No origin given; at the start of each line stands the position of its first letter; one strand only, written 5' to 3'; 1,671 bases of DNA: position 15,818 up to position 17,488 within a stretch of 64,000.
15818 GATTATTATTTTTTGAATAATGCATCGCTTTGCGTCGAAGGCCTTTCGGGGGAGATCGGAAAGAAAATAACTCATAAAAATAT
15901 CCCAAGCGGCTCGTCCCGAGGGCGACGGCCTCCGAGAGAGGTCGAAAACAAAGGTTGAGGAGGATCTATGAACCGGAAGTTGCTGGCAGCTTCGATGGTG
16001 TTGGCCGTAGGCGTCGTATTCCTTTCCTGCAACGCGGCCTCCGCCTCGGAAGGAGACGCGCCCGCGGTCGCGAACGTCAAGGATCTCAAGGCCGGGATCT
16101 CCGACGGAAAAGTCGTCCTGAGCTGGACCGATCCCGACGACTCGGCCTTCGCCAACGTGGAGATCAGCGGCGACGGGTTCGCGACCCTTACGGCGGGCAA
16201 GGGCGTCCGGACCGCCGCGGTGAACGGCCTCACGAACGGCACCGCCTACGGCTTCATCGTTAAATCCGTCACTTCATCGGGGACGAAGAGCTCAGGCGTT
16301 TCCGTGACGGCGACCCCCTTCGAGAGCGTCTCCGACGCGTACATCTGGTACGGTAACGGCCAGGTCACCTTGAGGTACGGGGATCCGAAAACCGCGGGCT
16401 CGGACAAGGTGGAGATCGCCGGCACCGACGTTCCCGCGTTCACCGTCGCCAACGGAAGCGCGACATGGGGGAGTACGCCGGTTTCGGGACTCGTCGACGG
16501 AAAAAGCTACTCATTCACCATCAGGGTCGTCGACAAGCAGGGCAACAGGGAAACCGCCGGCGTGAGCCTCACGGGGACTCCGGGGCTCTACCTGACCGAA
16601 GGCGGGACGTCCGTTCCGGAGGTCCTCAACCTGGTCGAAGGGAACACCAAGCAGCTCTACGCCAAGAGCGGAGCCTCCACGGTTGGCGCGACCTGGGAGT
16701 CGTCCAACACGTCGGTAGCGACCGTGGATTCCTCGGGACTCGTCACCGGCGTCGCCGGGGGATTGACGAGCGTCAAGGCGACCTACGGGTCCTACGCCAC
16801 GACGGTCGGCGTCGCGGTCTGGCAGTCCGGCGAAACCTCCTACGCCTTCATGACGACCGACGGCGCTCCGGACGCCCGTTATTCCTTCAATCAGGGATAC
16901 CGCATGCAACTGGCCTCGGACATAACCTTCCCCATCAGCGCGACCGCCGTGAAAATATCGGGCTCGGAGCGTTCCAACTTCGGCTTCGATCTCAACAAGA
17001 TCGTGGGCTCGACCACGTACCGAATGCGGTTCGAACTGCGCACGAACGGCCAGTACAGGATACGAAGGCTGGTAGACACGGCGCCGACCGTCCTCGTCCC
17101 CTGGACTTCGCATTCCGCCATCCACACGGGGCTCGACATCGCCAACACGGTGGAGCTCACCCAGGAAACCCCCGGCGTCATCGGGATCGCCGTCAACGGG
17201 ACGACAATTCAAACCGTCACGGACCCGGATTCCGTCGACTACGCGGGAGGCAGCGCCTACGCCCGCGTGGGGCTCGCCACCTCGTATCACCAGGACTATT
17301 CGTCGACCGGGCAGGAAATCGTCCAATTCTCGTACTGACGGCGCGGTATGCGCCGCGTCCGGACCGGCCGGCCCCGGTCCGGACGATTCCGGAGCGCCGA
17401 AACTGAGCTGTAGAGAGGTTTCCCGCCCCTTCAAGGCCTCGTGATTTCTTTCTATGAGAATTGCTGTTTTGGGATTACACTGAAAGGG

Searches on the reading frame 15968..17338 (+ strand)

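Call 84: search_protein_families(library=pfam, proteins=[window:15968-17338:+], max_evalue=0.0001)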
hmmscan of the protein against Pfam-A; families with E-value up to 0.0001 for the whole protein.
window:15968-17338:+ (456 aa): 3 families
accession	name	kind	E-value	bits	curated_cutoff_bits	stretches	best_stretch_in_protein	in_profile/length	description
PF02368.24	Big_2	-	8.2e-09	35.7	22.8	1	217-275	9-70/79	Bacterial Ig-like domain (group 2)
PF00041.27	fn3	-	1.8e-08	34.9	25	0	37-109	3-77/84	Fibronectin type III domain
PF16323.11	DUF4959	-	3e-07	31.2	32.9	0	21-117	3-106/106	Domain of unknown function (DUF4959)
